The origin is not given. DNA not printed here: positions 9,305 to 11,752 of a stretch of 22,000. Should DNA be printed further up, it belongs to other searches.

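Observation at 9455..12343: Orphan two-gene ABC machine with a ~540-aa ectodomain, set between lptA and fabZ-lpxB-lptB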

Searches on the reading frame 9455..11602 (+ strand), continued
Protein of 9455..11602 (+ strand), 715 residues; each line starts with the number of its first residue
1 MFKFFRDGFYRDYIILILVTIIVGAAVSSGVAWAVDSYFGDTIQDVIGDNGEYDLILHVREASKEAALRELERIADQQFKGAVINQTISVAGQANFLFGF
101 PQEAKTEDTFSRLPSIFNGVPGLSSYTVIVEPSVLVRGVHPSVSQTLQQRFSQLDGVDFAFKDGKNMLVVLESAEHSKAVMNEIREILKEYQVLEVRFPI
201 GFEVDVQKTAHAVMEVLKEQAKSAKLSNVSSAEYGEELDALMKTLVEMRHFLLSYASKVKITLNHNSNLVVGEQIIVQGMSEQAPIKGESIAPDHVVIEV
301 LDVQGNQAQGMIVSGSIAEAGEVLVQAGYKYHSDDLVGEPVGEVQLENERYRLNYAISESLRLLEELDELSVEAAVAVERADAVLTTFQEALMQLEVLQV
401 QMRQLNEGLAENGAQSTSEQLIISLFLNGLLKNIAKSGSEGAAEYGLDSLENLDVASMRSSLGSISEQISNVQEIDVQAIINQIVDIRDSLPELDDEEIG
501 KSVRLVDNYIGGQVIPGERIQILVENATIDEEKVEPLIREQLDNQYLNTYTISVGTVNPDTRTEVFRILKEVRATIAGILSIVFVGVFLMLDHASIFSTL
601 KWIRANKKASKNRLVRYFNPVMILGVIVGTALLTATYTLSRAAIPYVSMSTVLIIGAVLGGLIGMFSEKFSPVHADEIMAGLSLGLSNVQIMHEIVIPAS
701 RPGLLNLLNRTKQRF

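Call 53: list_cluster_members(proteins=[P0121, P0123, P0127, P0133, P0138, P0151, P0172, P0176, P0186, P0195])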
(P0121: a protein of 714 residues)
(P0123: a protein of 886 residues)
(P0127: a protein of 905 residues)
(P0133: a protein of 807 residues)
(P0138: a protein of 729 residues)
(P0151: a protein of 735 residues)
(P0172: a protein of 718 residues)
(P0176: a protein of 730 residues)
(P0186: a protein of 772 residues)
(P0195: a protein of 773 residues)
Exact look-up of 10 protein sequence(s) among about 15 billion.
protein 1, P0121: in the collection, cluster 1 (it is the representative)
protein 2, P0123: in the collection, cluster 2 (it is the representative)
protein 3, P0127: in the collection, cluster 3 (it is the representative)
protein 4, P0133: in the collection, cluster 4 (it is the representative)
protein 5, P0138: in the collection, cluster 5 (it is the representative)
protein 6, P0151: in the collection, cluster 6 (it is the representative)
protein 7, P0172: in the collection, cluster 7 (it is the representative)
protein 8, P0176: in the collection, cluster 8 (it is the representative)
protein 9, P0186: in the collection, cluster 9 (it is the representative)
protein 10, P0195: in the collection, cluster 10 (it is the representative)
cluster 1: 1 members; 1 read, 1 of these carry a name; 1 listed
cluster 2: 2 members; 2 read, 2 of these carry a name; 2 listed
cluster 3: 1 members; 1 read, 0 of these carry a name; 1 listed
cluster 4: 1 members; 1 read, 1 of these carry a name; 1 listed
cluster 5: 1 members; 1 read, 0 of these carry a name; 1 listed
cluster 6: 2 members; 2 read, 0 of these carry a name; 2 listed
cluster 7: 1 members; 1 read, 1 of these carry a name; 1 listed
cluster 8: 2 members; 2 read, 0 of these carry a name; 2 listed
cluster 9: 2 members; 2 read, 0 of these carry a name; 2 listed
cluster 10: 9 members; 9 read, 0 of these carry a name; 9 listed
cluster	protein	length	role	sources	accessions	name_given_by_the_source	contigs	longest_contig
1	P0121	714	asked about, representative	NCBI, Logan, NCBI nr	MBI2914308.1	MAG: hypothetical protein HYY08_00130 [Firmicutes bacterium] | hypothetical protein [Bacillota bacterium]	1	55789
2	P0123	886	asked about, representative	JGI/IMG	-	hypothetical protein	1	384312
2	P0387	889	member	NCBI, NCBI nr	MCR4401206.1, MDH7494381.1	MAG: hypothetical protein NUW12_00250 [Firmicutes bacterium] | hypothetical protein [Bacillota bacterium]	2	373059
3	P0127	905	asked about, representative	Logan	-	-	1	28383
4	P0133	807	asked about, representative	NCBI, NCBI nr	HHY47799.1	MAG TPA: hypothetical protein GX506_10945 [Firmicutes bacterium] | hypothetical protein [Bacillota bacterium]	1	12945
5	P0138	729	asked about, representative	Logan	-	-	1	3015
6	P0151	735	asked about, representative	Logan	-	-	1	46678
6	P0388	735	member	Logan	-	-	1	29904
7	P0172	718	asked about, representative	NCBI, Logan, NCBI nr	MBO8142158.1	MAG: hypothetical protein H0Z37_08280 [Firmicutes bacterium] | hypothetical protein [Bacillota bacterium]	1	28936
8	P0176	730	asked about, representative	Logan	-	-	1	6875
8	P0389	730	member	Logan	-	-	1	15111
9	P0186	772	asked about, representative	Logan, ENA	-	-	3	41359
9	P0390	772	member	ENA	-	-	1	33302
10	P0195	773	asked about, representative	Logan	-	-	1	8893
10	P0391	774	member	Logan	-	-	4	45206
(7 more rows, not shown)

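Call 54: find_encoding_contigs(protein=P0391, flank=10000, max_places=2)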
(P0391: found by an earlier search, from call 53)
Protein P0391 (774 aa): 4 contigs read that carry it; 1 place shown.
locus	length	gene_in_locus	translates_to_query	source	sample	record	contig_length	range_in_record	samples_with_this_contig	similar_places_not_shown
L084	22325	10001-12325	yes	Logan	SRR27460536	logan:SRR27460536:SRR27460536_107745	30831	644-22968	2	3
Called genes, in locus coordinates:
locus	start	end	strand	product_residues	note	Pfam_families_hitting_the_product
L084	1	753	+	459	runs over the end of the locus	-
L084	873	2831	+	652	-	-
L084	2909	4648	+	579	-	PF08478:POTRA_1 (faint), PF07244:POTRA, PF08479:POTRA_2 (weak), PF07244:POTRA, PF01103:Omp85, PF03865:ShlB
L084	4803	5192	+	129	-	PF03938:OmpH (weak)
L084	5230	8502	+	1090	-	PF03739:LptF_LptG, PF12600:DUF3769 (faint)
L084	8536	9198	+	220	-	-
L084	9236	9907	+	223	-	PF06835:LptC (faint), PF03968:LptD_N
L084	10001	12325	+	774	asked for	-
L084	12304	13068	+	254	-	PF00005:ABC_tran, PF13304:AAA_21 (faint)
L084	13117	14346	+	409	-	-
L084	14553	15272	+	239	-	PF00005:ABC_tran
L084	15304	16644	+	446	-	PF11283:DUF3084, PF19220:Rod_CreS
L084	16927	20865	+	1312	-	PF00395:SLH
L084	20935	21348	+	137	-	PF03652:RuvX (faint)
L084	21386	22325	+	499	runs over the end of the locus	-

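Call 55: find_encoding_contigs(protein=P0209, flank=10000, max_places=2)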
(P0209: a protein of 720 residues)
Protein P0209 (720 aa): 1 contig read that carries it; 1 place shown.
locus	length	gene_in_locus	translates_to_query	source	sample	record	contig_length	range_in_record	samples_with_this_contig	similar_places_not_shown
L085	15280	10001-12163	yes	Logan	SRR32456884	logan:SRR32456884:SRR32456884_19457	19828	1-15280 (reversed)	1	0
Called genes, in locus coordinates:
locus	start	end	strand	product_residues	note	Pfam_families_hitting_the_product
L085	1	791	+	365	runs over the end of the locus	PF03739:LptF_LptG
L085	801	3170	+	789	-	PF03968:LptD_N (faint)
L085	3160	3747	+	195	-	-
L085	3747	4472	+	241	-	PF06835:LptC (faint), PF03968:LptD_N (weak)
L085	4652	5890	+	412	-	PF22148:Fervidolysin_NPro-like (weak), PF00082:Peptidase_S8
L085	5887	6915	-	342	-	-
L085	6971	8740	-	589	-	PF13620:CarboxypepD_reg, PF13715:CarbopepD_reg_2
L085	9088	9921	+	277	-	PF07833:Cu_amine_oxidN1 (faint), PF12690:BsuPI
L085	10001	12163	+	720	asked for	-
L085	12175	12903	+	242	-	PF00005:ABC_tran, PF13304:AAA_21 (weak)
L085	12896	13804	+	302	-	PF03331:LpxC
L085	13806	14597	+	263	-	PF25087:GMPPB_C (faint), PF25084:LbH_EIF2B (weak), PF00132:Hexapep, PF13720:Acetyltransf_11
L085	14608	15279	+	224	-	?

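Call 56: find_encoding_contigs(protein=P0187, flank=10000, max_places=2)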
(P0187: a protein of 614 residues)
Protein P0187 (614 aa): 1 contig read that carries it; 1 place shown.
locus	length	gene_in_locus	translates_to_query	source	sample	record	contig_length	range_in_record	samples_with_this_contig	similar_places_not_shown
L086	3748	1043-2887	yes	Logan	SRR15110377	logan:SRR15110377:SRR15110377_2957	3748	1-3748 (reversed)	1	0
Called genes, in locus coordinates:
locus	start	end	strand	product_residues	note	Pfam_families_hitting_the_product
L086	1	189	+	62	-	?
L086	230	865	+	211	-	PF06835:LptC (weak)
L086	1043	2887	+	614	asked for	-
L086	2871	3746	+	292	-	?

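Call 73: list_cluster_members(proteins=[P0206, P0225, P0240, P0220, P0250, P0223, P0255, P0209, P0178, P0183])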
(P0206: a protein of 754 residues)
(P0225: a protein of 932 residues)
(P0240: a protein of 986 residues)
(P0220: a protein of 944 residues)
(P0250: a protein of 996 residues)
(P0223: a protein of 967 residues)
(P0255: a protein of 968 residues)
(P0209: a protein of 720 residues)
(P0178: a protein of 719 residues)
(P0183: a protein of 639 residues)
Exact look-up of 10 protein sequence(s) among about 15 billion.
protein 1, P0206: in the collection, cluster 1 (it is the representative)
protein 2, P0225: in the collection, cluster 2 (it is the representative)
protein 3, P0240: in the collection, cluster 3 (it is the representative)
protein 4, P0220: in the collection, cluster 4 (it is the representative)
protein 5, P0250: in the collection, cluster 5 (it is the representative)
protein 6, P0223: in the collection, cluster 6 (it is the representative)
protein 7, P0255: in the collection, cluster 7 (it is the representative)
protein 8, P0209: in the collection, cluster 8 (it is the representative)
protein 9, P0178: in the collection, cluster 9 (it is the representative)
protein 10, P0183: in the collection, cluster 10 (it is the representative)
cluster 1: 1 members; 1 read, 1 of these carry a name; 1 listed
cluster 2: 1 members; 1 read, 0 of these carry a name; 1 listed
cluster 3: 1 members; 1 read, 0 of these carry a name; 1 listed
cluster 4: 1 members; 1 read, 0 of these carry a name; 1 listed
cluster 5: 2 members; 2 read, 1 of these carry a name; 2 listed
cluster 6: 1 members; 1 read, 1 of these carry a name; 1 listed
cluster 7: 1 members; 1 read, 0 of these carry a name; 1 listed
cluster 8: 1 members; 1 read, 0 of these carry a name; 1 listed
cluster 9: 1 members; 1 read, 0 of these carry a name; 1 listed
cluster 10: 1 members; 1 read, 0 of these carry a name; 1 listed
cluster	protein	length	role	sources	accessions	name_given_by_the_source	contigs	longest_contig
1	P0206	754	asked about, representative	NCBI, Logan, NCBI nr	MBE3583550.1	MAG: hypothetical protein IMX01_05490 [Limnochordaceae bacterium] | hypothetical protein [Limnochordaceae bacterium]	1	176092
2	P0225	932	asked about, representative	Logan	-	-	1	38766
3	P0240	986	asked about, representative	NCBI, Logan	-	-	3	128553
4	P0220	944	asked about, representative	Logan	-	-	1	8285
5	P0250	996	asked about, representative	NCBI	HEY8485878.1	MAG TPA: ATP-binding cassette domain-containing protein [Limnochordales bacterium]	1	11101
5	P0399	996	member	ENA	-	-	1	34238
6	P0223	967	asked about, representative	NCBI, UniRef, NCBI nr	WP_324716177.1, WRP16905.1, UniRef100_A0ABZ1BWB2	ATP-binding cassette domain-containing protein [Carboxydochorda subterranea] | ATP-binding cassette domain-containing protein n=1 Tax=Carboxydichorda subterranea ... | ATP-binding cassette domain-containing protein [Limnochorda sp. L945t]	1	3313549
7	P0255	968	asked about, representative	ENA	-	-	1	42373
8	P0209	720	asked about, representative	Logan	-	-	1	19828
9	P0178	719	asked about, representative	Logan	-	-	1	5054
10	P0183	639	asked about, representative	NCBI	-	-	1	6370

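Call 78: search_protein_families(library=pfam, proteins=[P0118, P0114, P0116, P0108, P0112, P0209, P0267, P0223, P0240, P0391], max_evalue=0.1)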
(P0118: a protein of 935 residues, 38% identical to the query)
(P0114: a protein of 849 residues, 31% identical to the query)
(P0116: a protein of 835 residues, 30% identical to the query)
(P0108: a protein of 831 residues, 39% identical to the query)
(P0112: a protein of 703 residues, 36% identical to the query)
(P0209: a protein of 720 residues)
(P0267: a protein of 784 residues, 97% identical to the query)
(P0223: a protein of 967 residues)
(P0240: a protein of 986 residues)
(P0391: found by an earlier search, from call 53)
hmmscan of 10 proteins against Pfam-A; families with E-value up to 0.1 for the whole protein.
P0118 (935 aa): 1 family
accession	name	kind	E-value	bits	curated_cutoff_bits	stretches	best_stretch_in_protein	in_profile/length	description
PF00528.27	BPD_transp_1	-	0.03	14.5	26.4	1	822-923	13-114/184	Binding-protein-dependent transport system inner membrane component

P0114 (849 aa): 2 families
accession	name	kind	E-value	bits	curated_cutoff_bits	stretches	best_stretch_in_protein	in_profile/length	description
PF08824.15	Serine_rich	-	0.00014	22.3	26.9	1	382-456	4-76/157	Serine rich protein interaction domain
PF08822.17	DUF1804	-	0.063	13.6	29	0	419-482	69-130/164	Protein of unknown function (DUF1804)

P0116 (835 aa): 2 families
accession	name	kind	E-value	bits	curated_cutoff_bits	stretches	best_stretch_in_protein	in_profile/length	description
PF10168.15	Nup88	-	0.074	11.3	24.4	0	387-464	546-626/702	Nuclear pore component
PF03148.19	Tektin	-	0.08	12.1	34.3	0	378-509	11-141/383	Tektin family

P0108 (831 aa): 2 families
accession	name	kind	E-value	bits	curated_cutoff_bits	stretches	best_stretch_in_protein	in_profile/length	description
PF00528.27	BPD_transp_1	-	0.00026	21.2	26.4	1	726-823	43-114/184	Binding-protein-dependent transport system inner membrane component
PF17853.6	GGDEF_2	-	0.083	13.6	24.5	0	148-214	35-98/116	GGDEF-like domain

P0112 (703 aa): 2 families
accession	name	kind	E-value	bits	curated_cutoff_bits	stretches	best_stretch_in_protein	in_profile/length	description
PF16591.11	HBM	-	0.015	15.2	29.8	1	351-411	167-228/254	Helical bimodular sensor domain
PF01037.27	AsnC_trans_reg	-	0.044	14.1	25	0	60-84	32-56/73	Lrp/AsnC ligand binding domain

P0209 (720 aa): 0 families

P0267 (784 aa): 0 families

P0223 (967 aa): 11 families
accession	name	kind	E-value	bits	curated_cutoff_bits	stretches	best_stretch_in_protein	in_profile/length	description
PF00005.33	ABC_tran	-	1.9e-36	126.2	25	1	742-890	1-137/137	ABC transporter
PF13304.12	AAA_21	-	3.9e-10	40.7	27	1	858-923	234-301/304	AAA domain, putative AbiEii toxin, Type IV TA system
PF13191.12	AAA_16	-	6.9e-05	23.8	32.6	1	748-912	20-128/167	AAA ATPase domain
PF05729.18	NACHT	-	0.0025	18.1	26.7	0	754-772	2-20/167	NACHT domain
PF03193.22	RsgA_GTPase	-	0.0026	18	30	1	748-774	103-128/174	RsgA GTPase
PF13555.12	AAA_29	-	0.0075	16.4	27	1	744-775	14-45/61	P-loop containing region of AAA domain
PF13401.12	AAA_22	-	0.011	16.5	27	1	755-777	8-30/130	AAA domain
PF13476.12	AAA_23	-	0.032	15.3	27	1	736-773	7-40/201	AAA domain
PF19443.4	DAHL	-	0.044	13.9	38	0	327-477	47-184/221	DAHL domain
PF01637.24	ATPase_2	-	0.05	13.8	33.2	0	749-770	17-38/225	ATPase domain predominantly from Archaea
PF03215.21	Rad17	-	0.065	13.6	23.8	1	741-772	34-65/186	Rad17 P-loop domain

P0240 (986 aa): 9 families
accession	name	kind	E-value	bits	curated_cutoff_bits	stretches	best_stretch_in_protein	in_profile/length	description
PF00005.33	ABC_tran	-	1.7e-33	116.5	25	1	761-909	1-137/137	ABC transporter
PF13304.12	AAA_21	-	5e-08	33.8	27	1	899-940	256-299/304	AAA domain, putative AbiEii toxin, Type IV TA system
PF03215.21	Rad17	-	0.0018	18.7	23.8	1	760-792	34-66/186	Rad17 P-loop domain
PF13481.12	AAA_25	-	0.016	15.3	27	0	768-788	30-50/195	AAA domain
PF13191.12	AAA_16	-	0.017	16.1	32.6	1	771-804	24-58/167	AAA ATPase domain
PF13401.12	AAA_22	-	0.022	15.5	27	1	773-826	7-56/130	AAA domain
PF03193.22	RsgA_GTPase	-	0.023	14.9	30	1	769-796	104-131/174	RsgA GTPase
PF00528.27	BPD_transp_1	-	0.031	14.4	26.4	1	633-700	45-112/184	Binding-protein-dependent transport system inner membrane component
PF13555.12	AAA_29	-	0.079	13.2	27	0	765-788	16-39/61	P-loop containing region of AAA domain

P0391 (774 aa): 1 family
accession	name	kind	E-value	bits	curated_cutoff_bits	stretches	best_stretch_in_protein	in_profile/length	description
PF02749.22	QRPTase_N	-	0.025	15.2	27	0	422-467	23-68/82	Quinolinate phosphoribosyl transferase, N-terminal domain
